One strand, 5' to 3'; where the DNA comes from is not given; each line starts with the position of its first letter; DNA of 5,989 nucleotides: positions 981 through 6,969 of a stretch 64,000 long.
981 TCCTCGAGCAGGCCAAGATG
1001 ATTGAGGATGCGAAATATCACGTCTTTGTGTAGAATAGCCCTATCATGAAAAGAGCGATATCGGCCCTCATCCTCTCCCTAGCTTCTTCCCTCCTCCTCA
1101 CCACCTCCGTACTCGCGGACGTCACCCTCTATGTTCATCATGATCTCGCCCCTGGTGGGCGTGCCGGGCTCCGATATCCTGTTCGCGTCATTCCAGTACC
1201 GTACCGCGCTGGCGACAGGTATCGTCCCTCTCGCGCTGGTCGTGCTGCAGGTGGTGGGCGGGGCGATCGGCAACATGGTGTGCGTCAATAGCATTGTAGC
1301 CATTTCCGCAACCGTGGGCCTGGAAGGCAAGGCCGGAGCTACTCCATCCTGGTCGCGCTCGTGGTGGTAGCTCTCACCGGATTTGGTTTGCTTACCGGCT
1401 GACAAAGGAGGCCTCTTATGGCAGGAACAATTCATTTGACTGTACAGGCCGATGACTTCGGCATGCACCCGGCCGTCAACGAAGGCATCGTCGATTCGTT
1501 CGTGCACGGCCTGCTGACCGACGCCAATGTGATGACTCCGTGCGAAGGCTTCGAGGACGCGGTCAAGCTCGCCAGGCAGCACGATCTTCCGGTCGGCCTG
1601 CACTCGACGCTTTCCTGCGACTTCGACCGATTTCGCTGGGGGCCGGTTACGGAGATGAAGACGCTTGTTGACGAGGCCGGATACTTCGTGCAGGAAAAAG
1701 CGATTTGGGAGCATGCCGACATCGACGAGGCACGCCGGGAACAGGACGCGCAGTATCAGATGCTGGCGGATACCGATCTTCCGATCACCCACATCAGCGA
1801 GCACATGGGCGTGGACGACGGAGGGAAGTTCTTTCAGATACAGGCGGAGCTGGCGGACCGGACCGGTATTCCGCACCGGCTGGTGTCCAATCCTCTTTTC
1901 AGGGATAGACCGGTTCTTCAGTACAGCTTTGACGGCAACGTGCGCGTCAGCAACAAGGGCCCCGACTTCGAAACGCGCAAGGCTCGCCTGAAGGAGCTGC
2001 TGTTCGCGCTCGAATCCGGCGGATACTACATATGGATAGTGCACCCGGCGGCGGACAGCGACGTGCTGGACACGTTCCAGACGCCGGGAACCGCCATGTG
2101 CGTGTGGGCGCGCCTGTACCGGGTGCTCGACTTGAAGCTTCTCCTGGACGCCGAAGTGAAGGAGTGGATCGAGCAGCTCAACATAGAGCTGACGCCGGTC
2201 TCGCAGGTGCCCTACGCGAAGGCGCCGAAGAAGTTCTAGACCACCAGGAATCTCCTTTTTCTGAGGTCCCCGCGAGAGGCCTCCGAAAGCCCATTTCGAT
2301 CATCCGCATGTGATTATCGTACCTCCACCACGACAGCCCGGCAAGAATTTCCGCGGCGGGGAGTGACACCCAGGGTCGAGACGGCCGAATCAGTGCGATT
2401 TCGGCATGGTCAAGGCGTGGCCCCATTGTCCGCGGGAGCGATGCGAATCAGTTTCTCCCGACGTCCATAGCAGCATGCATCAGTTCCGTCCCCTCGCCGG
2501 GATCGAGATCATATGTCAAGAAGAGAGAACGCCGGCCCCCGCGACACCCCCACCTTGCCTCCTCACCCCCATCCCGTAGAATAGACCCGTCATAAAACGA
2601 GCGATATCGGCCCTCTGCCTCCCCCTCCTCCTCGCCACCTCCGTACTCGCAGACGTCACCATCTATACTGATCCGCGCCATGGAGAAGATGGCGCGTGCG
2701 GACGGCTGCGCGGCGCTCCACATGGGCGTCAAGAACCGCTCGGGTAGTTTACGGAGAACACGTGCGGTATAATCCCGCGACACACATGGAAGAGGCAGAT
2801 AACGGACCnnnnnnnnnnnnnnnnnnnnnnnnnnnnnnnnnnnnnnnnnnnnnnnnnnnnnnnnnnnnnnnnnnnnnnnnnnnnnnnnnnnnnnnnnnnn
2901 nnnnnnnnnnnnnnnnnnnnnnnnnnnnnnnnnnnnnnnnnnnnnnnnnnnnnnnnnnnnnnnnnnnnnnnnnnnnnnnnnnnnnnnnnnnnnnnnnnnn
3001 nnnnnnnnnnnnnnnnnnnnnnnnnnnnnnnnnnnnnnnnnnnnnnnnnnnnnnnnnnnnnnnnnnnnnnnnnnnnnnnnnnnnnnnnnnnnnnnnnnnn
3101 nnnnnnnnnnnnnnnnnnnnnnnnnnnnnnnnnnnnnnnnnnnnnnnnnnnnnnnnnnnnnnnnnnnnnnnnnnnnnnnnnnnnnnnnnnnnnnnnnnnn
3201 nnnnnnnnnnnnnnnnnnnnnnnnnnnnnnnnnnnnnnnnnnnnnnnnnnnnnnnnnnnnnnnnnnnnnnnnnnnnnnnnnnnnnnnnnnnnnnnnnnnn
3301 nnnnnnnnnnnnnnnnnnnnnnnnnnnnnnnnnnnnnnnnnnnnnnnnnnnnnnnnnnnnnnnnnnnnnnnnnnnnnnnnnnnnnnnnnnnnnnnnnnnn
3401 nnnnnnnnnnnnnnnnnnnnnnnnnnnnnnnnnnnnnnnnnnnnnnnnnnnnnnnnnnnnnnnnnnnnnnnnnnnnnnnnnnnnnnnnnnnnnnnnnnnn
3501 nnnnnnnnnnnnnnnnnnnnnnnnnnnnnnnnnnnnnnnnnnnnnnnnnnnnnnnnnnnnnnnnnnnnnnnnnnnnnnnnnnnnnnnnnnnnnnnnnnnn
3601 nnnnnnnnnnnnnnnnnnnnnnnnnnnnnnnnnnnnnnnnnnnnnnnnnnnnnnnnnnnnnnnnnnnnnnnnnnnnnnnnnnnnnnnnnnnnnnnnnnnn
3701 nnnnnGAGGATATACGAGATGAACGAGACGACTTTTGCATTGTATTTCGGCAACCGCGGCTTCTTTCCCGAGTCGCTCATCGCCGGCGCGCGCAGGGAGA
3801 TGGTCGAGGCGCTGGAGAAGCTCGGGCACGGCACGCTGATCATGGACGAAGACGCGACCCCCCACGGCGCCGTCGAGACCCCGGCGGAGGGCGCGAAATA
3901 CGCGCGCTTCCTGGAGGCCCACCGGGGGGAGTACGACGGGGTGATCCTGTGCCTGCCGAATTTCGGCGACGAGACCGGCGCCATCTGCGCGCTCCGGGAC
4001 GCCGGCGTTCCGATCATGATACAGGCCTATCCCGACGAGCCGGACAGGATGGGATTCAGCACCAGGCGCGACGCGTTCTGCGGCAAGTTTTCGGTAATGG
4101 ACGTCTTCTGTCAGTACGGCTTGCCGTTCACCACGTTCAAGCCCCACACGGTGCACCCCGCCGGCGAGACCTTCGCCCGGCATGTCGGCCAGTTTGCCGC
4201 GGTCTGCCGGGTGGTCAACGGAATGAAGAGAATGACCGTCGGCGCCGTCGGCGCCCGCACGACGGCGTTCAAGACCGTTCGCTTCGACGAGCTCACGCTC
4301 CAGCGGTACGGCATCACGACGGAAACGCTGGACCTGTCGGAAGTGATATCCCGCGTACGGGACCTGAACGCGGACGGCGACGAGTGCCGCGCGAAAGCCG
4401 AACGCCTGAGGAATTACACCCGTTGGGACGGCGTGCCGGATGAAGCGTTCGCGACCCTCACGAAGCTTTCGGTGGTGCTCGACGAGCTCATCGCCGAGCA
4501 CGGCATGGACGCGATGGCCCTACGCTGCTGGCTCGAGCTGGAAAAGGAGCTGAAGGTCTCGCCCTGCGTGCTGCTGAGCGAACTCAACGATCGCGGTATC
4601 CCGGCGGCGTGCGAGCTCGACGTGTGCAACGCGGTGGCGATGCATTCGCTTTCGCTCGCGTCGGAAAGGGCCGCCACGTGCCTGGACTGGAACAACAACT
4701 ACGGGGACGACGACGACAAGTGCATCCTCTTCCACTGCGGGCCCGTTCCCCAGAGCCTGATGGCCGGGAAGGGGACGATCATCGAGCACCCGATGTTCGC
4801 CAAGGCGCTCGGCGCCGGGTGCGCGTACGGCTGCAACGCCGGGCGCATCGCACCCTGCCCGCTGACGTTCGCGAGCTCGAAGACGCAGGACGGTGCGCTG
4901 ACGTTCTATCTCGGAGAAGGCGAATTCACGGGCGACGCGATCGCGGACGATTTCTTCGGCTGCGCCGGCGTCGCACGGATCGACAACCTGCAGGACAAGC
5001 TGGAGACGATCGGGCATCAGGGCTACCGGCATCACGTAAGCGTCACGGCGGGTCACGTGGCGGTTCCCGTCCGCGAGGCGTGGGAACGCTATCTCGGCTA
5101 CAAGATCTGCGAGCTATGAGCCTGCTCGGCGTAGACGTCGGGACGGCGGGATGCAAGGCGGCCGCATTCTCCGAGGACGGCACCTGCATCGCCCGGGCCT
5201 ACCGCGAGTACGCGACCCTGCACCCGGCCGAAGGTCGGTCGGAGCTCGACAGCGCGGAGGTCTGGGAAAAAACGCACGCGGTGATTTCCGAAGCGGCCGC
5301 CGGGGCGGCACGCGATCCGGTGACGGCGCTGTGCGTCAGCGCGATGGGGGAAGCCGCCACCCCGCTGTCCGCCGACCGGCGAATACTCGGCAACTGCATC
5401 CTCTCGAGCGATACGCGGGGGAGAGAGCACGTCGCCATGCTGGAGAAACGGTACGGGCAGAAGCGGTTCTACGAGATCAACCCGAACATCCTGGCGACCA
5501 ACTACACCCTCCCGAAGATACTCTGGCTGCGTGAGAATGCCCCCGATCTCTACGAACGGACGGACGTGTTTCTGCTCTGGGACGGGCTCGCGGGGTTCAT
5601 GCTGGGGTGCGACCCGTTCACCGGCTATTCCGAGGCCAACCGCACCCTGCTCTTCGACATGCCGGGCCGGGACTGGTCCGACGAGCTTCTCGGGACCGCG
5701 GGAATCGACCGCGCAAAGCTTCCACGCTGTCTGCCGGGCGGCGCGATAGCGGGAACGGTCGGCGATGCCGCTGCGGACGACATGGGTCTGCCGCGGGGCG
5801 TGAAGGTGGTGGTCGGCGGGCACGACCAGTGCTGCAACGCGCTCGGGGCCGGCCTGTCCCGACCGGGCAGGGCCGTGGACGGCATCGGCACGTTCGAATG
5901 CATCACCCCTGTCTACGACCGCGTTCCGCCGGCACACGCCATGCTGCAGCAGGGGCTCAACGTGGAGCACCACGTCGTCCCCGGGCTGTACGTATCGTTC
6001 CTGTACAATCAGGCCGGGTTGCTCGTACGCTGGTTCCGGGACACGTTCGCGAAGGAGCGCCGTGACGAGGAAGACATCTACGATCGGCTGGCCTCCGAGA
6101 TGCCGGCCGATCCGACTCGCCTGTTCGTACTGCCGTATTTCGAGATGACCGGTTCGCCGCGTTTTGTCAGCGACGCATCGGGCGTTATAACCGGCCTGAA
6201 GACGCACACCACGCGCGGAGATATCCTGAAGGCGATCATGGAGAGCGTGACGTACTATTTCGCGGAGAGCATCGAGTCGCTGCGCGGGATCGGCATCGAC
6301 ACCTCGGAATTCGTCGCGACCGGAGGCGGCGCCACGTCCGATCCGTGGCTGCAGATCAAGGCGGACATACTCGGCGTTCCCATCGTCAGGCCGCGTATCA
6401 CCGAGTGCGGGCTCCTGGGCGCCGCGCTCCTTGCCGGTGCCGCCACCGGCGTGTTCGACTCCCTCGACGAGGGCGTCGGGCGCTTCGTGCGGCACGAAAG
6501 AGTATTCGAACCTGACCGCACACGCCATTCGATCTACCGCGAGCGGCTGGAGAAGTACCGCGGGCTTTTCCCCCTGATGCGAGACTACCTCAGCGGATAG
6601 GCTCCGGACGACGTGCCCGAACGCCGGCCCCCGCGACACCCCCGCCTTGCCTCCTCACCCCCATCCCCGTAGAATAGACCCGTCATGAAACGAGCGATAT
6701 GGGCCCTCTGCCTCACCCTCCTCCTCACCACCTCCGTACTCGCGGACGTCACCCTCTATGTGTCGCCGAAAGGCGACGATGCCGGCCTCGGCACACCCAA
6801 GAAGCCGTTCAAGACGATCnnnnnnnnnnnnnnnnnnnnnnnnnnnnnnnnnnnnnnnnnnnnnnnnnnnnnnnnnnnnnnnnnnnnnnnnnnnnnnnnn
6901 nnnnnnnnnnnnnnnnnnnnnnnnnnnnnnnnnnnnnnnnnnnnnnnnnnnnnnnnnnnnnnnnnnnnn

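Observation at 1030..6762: A promoter plus start codon plus signal-peptide cassette (R2) is present three times, once in front of each transcription unit of the first 9 kb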

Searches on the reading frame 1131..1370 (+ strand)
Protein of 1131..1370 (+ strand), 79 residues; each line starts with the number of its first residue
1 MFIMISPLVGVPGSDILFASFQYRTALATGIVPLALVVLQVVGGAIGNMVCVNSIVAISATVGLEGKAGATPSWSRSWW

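Call 8: search_protein_families(library=pfam, proteins=[window:1131-1370:+], max_evalue=0.01)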
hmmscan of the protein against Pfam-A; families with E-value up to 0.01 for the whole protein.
window:1131-1370:+ (79 aa): 1 family
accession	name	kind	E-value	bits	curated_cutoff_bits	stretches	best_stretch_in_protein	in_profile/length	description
PF02652.20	Lactate_perm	-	3.9e-14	52.8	27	1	2-69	422-498/522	L-lactate permease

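Call 43: search_protein_families(library=pfam, proteins=[window:1131-1367:+], max_evalue=10)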
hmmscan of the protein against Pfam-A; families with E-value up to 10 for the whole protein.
seq(79 aa): 1 family
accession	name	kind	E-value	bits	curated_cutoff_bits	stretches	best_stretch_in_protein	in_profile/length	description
PF02652.20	Lactate_perm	-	3.9e-14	52.8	27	1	2-69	422-498/522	L-lactate permease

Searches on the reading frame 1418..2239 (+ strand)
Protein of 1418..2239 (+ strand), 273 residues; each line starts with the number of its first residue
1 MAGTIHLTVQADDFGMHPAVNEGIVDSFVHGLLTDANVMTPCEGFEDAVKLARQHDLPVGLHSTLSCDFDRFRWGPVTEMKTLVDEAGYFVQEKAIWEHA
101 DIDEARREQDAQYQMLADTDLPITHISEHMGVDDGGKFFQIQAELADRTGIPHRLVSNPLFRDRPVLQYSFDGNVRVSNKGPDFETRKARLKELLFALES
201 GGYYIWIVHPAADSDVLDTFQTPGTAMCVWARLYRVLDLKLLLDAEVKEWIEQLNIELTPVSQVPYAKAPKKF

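Call 8: search_protein_families(library=pfam, proteins=[window:1418-2239:+], max_evalue=0.01)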
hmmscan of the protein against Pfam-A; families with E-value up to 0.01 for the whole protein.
window:1418-2239:+ (273 aa): 1 family
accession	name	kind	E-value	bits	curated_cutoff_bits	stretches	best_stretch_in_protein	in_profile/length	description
PF04794.17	YdjC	-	5.3e-46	158.1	29.7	1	7-253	2-266/266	YdjC-like protein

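Call 11: find_encoding_contigs(protein=window:1418-2239:+, flank=10000, max_places=10)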
Protein window:1418-2239:+ (273 aa): 1 contig read that carries it; 1 place shown.
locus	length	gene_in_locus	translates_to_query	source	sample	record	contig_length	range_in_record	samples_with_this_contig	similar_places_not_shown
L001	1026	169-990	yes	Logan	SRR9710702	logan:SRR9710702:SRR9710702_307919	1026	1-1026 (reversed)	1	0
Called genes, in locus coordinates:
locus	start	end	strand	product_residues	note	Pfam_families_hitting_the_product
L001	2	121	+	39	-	?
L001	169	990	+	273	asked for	PF04794:YdjC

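Call 61: find_homologous_proteins(query=window:1418-2239:+, max_evalue=1e-20)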
Query window:1418-2239:+ (273 aa): 20 proteins with E <= 1e-20 among 701 candidates.
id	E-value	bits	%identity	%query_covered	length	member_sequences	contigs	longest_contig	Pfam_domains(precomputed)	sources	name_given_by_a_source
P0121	1.5e-184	630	100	100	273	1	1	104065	PF04794.18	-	-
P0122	1.8e-148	512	81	100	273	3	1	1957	PF04794.18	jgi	jgi:predicted glycoside hydrolase/deacetylase ChbG (UPF0249 family)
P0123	7.5e-118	411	64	99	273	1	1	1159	PF04794.18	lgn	-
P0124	1.2e-83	299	53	96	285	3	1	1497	PF04794.18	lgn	-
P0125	7.2e-63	231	45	97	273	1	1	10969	PF04794.18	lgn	-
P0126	6.6e-60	221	45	95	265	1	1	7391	PF04794.18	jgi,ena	-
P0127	5.5e-59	218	41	97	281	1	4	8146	PF04794.18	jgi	-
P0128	2.5e-55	206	43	97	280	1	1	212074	PF04794.18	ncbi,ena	-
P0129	2.9e-55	206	39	99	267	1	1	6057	PF04794.18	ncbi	-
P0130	4.5e-55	205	42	97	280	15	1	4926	PF04794.18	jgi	-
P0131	1.0e-54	204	43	97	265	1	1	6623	PF04794.18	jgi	jgi:predicted glycoside hydrolase/deacetylase ChbG (UPF0249 family)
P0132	7.9e-54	201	40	100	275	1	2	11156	PF04794.18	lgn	-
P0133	2.3e-52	197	39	96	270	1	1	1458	PF04794.18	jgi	-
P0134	8.7e-52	195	39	98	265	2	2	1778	PF04794.18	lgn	-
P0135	1.2e-48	184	37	99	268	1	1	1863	PF04794.18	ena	-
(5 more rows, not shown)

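Call 62: find_encoding_contigs(protein=P0122, flank=10000)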
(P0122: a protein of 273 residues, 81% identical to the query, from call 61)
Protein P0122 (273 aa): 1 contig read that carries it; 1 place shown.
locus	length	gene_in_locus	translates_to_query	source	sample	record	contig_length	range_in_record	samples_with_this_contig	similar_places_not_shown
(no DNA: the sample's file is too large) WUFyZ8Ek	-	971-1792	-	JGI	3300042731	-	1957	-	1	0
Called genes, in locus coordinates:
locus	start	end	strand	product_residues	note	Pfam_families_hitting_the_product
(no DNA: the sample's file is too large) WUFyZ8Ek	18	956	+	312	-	PF02652:Lactate_perm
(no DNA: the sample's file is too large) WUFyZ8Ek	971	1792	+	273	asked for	PF04794:YdjC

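Call 63: find_encoding_contigs(protein=P0123, flank=10000)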
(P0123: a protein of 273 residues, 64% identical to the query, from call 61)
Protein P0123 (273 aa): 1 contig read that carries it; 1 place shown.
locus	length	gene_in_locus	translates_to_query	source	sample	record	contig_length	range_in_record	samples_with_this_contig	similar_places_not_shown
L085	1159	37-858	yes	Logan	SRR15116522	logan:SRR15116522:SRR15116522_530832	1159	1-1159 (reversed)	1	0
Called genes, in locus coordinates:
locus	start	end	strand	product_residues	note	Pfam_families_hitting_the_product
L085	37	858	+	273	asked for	PF04794:YdjC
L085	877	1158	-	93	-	?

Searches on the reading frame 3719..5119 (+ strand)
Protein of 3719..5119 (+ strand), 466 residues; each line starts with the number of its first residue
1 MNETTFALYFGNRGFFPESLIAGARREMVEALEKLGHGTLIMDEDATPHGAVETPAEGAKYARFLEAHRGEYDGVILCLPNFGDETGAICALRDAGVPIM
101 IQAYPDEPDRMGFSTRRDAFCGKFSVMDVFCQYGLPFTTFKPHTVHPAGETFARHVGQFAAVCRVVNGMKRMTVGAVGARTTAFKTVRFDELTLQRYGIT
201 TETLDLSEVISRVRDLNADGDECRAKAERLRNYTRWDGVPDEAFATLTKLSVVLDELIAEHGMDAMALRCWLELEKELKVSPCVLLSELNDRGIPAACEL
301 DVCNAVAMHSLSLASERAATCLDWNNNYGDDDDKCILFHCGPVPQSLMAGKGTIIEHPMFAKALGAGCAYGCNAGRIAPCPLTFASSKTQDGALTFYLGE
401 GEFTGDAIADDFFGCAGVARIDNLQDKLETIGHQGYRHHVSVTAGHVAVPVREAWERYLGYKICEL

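Call 8: search_protein_families(library=pfam, proteins=[window:3719-5119:+], max_evalue=0.01)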
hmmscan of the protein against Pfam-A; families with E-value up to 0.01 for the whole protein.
window:3719-5119:+ (466 aa): 1 family
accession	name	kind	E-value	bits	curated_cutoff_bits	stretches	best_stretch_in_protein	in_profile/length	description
PF02952.23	Fucose_iso_C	-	6.9e-12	45.6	29.3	1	337-464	1-140/143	L-fucose isomerase, C-terminal domain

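Call 20: find_related_loci(query=window:3719-5119:+, collection=genome_contigs, flank=10000)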
Query window:3719-5119:+ (466 aa) in genome_contigs; peptide patterns used: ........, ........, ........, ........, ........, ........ (x = any residue, [..] = any of these).
600 stretches matched a pattern (row limit reached: there are more); 585 encode a relative of the query (tblastn E <= 1e-3); the best 80 are kept; 80 distinct loci.
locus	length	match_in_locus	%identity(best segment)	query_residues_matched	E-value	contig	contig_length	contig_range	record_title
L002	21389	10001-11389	75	4-466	0e+0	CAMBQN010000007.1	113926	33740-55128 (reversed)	MAG: Akkermansia muciniphila isolate MiH-14oct19-36 genome assembly, contig: MiH-14oct19-C155, whole genome shotgun sequ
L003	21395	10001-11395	74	2-466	0e+0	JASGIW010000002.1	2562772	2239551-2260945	MAG: Propionivibrio sp. isolate 5N370 JMF-2111-06-0005.ont.bin.370_1, whole genome shotgun sequence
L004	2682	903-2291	72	1-463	0e+0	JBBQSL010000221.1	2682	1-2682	MAG: Kiritimatiellales bacterium isolate Co_metawrap_1747 Cmw_1747_k141_26963269_length_2682_cov_5.0000, whole genome sh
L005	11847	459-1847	73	4-466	0e+0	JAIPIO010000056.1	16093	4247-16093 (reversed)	MAG: Kiritimatiellales bacterium isolate Tobar13.5m-G79 Tobar13-5m-C4132, whole genome shotgun sequence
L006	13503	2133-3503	72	5-461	0e+0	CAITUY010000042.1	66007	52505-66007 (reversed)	uncultured bacterium isolate AlinenLipids_bin-7679 genome assembly, contig: bin-7679:042/250, whole genome shotgun seque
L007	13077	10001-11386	71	5-466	0e+0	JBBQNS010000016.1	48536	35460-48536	MAG: Kiritimatiellia bacterium isolate Co_metawrap_267 Cmw_267_k141_2512639_length_48536_cov_15.6121, whole genome shotg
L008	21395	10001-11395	67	2-466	0e+0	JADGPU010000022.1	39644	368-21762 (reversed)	MAG: Bacteroidales bacterium isolate Chersky.21_39 contig-100_106, whole genome shotgun sequence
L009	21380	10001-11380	69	2-461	0e+0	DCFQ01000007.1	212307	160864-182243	MAG TPA_asm: Bacteroidales bacterium UBA1800 UBA1800_contig_21477, whole genome shotgun sequence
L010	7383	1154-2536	67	1-461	0e+0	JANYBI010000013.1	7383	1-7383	MAG: Lentisphaerae bacterium isolate GL140_5_metabat_62_sub GL140_5_k141_2515051, whole genome shotgun sequence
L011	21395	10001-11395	67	2-466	0e+0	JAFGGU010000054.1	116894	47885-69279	MAG: Bacteroidales bacterium isolate Zod_Metabat.1409 k87_6150181, whole genome shotgun sequence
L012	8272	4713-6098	68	2-463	0e+0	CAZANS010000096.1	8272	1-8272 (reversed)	MAG TPA_asm: uncultured Victivallales bacterium isolate binchicken_co86_73 genome assembly, contig: NODE_3766_length_827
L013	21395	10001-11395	66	2-466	0e+0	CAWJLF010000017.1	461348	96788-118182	MAG: uncultured Bacteroidales bacterium isolate MFD02416.bin.2.113 genome assembly, contig: contig_61409, whole genome s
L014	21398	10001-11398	68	1-466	0e+0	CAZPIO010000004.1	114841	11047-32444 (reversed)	MAG TPA_asm: uncultured Planctomycetales bacterium isolate binchicken_co74_351 genome assembly, contig: NODE_243_length_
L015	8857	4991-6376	66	2-463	0e+0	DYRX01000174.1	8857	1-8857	MAG TPA_asm: Victivallis vadensis isolate SulCav_GS10_10_4_50_17 SulCav_GS10_10_14872_length_8857_cov_9_452284, whole ge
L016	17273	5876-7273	65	1-466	0e+0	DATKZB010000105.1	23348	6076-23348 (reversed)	MAG TPA_asm: Phycisphaerae bacterium isolate SMAG_U14234 k141_3062447, whole genome shotgun sequence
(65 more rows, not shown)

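Call 27: find_encoding_contigs(protein=window:3719-5119:+, flank=10000, max_places=10)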
Protein window:3719-5119:+ (466 aa): 2 contigs read that carry it; 1 place shown.
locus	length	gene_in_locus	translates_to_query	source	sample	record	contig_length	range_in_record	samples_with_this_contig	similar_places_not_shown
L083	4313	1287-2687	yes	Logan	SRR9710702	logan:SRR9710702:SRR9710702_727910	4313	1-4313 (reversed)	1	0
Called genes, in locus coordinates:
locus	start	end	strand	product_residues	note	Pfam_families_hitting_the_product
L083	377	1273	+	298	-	PF01116:F_bP_aldolase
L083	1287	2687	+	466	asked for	PF02952:Fucose_iso_C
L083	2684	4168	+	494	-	PF00370:FGGY_N, PF01869:BcrAD_BadFG (faint), PF02782:FGGY_C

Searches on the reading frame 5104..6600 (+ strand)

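Call 8: search_protein_families(library=pfam, proteins=[window:5104-6600:+], max_evalue=0.01)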
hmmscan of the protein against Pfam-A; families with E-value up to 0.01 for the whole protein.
window:5104-6600:+ (498 aa): 3 families
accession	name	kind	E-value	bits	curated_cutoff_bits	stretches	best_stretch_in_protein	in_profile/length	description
PF00370.27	FGGY_N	-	6.1e-48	164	28.8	1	7-248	2-245/245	FGGY family of carbohydrate kinases, N-terminal domain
PF02782.22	FGGY_C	-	7.7e-29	101.3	27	1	296-447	39-197/198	FGGY family of carbohydrate kinases, C-terminal domain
PF01869.26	BcrAD_BadFG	-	5.1e-06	26.6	31.5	0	8-82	1-73/271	BadF/BadG/BcrA/BcrD ATPase family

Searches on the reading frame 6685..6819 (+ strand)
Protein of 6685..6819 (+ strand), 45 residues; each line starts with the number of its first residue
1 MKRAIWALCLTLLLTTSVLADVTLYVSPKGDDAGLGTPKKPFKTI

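Call 15: find_homologous_proteins(query=window:6685-6819:+, max_evalue=10)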
Query seq(45 aa): no candidate shares three 5-residue words with the query. No homologue found.
